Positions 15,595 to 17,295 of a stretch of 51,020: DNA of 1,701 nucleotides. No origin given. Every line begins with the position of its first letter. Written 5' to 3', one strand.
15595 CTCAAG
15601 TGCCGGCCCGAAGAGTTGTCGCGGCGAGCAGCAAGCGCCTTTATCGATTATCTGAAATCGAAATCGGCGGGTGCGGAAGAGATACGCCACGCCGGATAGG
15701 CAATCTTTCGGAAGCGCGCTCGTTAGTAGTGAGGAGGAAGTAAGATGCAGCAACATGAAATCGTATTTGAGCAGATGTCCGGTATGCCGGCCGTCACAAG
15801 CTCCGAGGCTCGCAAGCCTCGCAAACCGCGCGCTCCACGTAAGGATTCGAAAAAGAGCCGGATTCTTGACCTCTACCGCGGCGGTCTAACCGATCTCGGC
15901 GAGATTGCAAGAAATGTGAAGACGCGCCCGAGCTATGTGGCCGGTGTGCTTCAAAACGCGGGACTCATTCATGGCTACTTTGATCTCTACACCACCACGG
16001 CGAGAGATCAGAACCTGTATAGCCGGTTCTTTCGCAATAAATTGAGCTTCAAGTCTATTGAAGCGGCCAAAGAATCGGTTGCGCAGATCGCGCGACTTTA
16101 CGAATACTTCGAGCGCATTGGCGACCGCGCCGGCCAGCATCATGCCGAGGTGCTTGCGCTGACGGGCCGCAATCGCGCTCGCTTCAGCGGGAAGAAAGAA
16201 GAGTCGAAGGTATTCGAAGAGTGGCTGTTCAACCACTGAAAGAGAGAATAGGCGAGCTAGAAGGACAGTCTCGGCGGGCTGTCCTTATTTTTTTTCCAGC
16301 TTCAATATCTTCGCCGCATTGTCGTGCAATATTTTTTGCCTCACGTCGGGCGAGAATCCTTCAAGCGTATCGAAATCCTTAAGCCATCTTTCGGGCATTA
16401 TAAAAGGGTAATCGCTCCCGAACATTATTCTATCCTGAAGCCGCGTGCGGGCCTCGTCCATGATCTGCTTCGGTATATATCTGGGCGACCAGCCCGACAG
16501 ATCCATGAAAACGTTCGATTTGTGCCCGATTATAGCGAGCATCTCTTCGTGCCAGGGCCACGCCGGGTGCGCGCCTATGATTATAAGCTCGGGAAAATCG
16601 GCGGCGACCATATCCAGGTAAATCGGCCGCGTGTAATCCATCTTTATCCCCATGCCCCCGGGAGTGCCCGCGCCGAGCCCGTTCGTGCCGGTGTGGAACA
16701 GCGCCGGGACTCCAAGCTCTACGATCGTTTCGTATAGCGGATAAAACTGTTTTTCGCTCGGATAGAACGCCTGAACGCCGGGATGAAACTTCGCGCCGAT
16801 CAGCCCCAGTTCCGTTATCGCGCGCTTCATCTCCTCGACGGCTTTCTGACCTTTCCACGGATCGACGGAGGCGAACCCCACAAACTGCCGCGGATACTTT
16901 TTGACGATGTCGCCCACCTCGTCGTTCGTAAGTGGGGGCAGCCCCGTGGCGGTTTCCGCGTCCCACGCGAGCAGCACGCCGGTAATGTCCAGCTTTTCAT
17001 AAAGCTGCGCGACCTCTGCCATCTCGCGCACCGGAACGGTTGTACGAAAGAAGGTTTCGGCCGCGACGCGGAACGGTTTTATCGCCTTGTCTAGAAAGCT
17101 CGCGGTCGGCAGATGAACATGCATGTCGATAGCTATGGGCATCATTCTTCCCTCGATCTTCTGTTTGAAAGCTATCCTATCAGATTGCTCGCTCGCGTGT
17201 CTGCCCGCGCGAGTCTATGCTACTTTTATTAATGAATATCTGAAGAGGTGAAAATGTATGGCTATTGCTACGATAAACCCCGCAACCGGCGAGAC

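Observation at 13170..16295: Integrase-less XRE + ImmA/IrrE switch facing a SWIM::Rad52 annealase operon: candidate inducible recombination/defence module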

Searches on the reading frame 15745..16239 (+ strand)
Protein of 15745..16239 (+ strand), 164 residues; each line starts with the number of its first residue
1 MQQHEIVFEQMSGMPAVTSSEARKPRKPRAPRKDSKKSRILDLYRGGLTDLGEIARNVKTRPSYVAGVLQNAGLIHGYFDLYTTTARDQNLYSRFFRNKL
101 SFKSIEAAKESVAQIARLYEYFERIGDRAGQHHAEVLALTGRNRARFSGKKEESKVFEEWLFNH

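Call 3: search_protein_families(library=pfam, proteins=[window:15745-16239:+], max_evalue=1)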
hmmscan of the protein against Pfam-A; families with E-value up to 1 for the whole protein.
window:15745-16239:+ (164 aa): 0 families

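Call 4: search_protein_families(library=phrogs, proteins=[window:15745-16239:+], max_evalue=0.1)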
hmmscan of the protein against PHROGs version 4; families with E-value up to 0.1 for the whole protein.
window:15745-16239:+ (164 aa): 0 families

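Call 5: search_protein_families(library=padloc, proteins=[window:15745-16239:+], max_evalue=0.1)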
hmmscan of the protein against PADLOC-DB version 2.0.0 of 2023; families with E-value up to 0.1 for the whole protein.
window:15745-16239:+ (164 aa): 0 families

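Call 40: find_homologous_proteins(query=window:15745-16239:+, max_evalue=0.001)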
Query window:15745-16239:+ (164 aa): 1413 proteins with E <= 0.001 among 1467 candidates; the best 120 are listed.
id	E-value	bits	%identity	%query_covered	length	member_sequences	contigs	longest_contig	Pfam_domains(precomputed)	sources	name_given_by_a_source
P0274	7.7e-98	343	95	100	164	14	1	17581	-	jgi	jgi:hypothetical protein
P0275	1.2e-91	323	89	100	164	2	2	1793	-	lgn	-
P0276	2.3e-74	266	75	100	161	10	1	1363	-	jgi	jgi:hypothetical protein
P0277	5.0e-74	265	77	100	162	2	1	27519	-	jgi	jgi:hypothetical protein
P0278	1.0e-73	264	71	100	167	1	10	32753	-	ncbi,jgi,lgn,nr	ncbi:MAG TPA: hypothetical protein VNN73_18780 [Blastocatellia bacterium]|jgi:hypothetical protein|n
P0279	2.7e-73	263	76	98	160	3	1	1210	-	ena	-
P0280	3.5e-73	263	75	100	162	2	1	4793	-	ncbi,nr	ncbi:MAG TPA: hypothetical protein VNI02_10010 [Blastocatellia bacterium]|nr:hypothetical protein [B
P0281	3.7e-73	263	76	100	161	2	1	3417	-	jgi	jgi:hypothetical protein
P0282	4.2e-73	262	75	100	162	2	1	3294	-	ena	-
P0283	6.4e-73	262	75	100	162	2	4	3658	-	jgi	jgi:hypothetical protein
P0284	7.5e-73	262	75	100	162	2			-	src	-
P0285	8.7e-73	261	76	100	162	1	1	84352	-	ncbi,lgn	ncbi:MAG: hypothetical protein ACLGJB_24615 [Blastocatellia bacterium]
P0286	1.6e-72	260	71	100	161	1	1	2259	-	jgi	-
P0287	1.8e-72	260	76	98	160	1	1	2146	-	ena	-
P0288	1.8e-72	260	73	100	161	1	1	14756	-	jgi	jgi:hypothetical protein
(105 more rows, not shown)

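Call 49: search_protein_families(library=ncbifam, proteins=[window:15745-16239:+], max_evalue=0.1)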
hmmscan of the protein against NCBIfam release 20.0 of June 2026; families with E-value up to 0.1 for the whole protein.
window:15745-16239:+ (164 aa): 0 families

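Call 53: predict_structure(alignment_id=A1)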
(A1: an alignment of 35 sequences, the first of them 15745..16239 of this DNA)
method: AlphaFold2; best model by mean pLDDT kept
length: 164 residues; sequences in the alignment: 35
mean_pLDDT: 73.5   pTM: 0.53
mean pLDDT of the five models: 73.5, 73.4, 73.0, 72.3, 71.6
residues with pLDDT >= 90: 52; 70-90: 56; 50-70: 16; < 50: 40
segments of 3 or more residues with pLDDT < 50: 1-26, 80-91
pLDDT, mean of each block of 10 residues (from residue 1): 38 39 46 78 90 83 81 69 43 66 93 89 76 88 93 96 90
secondary structure, 60 per line:
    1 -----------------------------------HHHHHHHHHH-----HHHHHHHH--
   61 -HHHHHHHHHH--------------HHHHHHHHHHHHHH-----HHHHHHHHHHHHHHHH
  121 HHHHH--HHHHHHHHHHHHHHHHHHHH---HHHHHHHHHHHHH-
elements in order: H36-45 H51-58 H62-71 H86-99 H105-125 H128-147 H151-163

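Call 56: fold_search(model_id=the predicted structure, library=pdb)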
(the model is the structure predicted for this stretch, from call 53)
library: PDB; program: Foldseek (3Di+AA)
matches with E <= 10: 386; with E <= 0.001: 0
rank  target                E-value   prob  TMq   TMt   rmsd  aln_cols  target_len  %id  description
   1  9k7u_A                1.7e-01  0.87  0.31  0.36  13.0       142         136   18  Crystal structure of designed zinc-induced heterodimer Heter-Zn2-HEHE-22 (released 2025-10-29)
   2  8vx7_A                2.8e-01  0.84  0.31  0.31  12.0       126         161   17  Computationally designed tunable C2 symmetric tandem repeat homodimer, bound to cyclic peptide (released 2025-02-05)
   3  9k7w_E                3.3e-01  0.99  0.35  0.61   4.5        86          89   16  Crystal structure of designed nickel-induced homotrimer C3-Ni1-HH*3-18 (released 2025-10-29)
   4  8vx7_B                3.3e-01  0.82  0.30  0.31  12.0       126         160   17  Computationally designed tunable C2 symmetric tandem repeat homodimer, bound to cyclic peptide (released 2025-02-05)
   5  8e0n_D                3.4e-01  0.63  0.30  0.29  16.7       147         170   12  Homotrimeric variant of tcTRP9, BGL18 (released 2023-04-12)
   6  8fin_B                4.0e-01  0.47  0.27  0.25  15.8       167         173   16  Multi-state design of two-state switchable hinge proteins (released 2023-08-16)
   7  4wyv_G                4.0e-01  0.35  0.25  0.20  14.5       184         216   11  Crystal Structure of Human Translin in Open Conformation (released 2014-11-26)
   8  8fiq_A                4.2e-01  0.87  0.39  0.37  14.6       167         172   17  Multi-state design of two-state switchable hinge proteins (released 2023-08-16)
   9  8e0l_A                4.9e-01  0.33  0.23  0.23  16.9       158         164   15  Homotrimeric variant of tcTRP9, BGL06 (released 2023-04-12)
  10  8e0n_A                5.7e-01  0.47  0.29  0.28  17.3       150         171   12  Homotrimeric variant of tcTRP9, BGL18 (released 2023-04-12)
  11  3qou                  5.7e-01  0.15  0.18  0.14  12.1       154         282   15  Crystal Structure of E. coli YbbN (released 2011-02-23)
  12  4wyv_B                6.0e-01  0.30  0.25  0.21  14.4       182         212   11  Crystal Structure of Human Translin in Open Conformation (released 2014-11-26)
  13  3pja_A                6.6e-01  0.23  0.23  0.18  14.8       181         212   11  Crystal structure of human C3PO complex (released 2011-05-11)
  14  9k7w_A                7.3e-01  0.99  0.38  0.65   3.7        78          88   13  Crystal structure of designed nickel-induced homotrimer C3-Ni1-HH*3-18 (released 2025-10-29)
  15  9k7w_D                7.6e-01  0.96  0.35  0.59   4.7        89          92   16  Crystal structure of designed nickel-induced homotrimer C3-Ni1-HH*3-18 (released 2025-10-29)
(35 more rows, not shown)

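Call 94: fold_search(model_id=the predicted structure, library=viral)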
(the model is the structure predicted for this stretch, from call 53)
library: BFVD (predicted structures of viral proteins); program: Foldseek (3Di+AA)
matches with E <= 10: 496; with E <= 0.001: 0
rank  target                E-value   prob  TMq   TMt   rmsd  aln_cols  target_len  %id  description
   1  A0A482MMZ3            6.4e-02  0.69  0.23  0.14  15.8       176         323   19  Endonuclease [Burkholderia phage BcepSauron]
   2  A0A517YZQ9            8.7e-02  0.72  0.23  0.24  13.6       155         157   18  (no name in the UniProt tables at hand)
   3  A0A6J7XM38            1.5e-01  0.85  0.27  0.30  11.5       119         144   18  Uncharacterized protein [uncultured Caudovirales phage]
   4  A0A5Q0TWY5            1.7e-01  0.84  0.23  0.34  10.2       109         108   18  Carbamoyl phosphate synthase large subunit [uncultured virus]
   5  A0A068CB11            1.7e-01  0.82  0.25  0.17  10.9       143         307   13  Transposase domain containing protein [Listeria phage LMTA-57]
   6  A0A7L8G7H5            1.7e-01  0.51  0.21  0.23  21.2       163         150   18  Helix-turn-helix domain-containing protein [Achromobacter phage Mano]
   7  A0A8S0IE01            2.6e-01  0.87  0.33  0.18  16.4       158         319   18  (no name in the UniProt tables at hand)
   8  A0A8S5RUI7            2.9e-01  0.77  0.24  0.12  14.7       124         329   16  (no name in the UniProt tables at hand)
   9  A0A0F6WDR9            3.0e-01  0.99  0.22  0.57  12.3        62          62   31  Uncharacterized protein [Mycobacterium phage Vincenzo]
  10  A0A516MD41            3.0e-01  0.47  0.24  0.21  20.1       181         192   14  (no name in the UniProt tables at hand)
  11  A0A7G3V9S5            4.1e-01  0.57  0.27  0.33  14.7       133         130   15  Helix-turn-helix DNA binding domain protein [Arthrobacter phage Bumble]
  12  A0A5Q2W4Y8            4.3e-01  0.97  0.24  0.18   8.4        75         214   23  (no name in the UniProt tables at hand)
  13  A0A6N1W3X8            4.7e-01  0.97  0.25  0.49   9.3        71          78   22  (no name in the UniProt tables at hand)
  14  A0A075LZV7            4.7e-01  0.57  0.24  0.22  10.6       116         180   11  Uncharacterized protein [Bacillus phage Riley]
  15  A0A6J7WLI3            4.7e-01  0.51  0.23  0.31  17.4       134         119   15  Uncharacterized protein [uncultured Caudovirales phage]
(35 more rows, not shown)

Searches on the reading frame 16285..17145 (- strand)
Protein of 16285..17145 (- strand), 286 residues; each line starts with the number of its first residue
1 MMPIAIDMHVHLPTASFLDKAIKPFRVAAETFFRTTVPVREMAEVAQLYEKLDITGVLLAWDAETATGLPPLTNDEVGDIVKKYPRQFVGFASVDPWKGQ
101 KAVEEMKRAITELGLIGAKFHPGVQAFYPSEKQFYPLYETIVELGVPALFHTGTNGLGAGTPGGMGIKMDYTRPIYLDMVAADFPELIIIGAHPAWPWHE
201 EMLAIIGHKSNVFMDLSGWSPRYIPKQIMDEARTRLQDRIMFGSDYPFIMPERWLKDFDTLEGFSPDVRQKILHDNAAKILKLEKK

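Call 80: search_protein_families(library=pfam, proteins=[window:16285-17145:-], max_evalue=0.00001)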
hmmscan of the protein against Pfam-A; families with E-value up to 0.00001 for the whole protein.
window:16285-17145:- (286 aa): 1 family
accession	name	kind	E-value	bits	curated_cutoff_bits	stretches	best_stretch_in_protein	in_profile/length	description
PF04909.20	Amidohydro_2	-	1.7e-53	182.7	26.4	1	6-283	1-289/289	Amidohydrolase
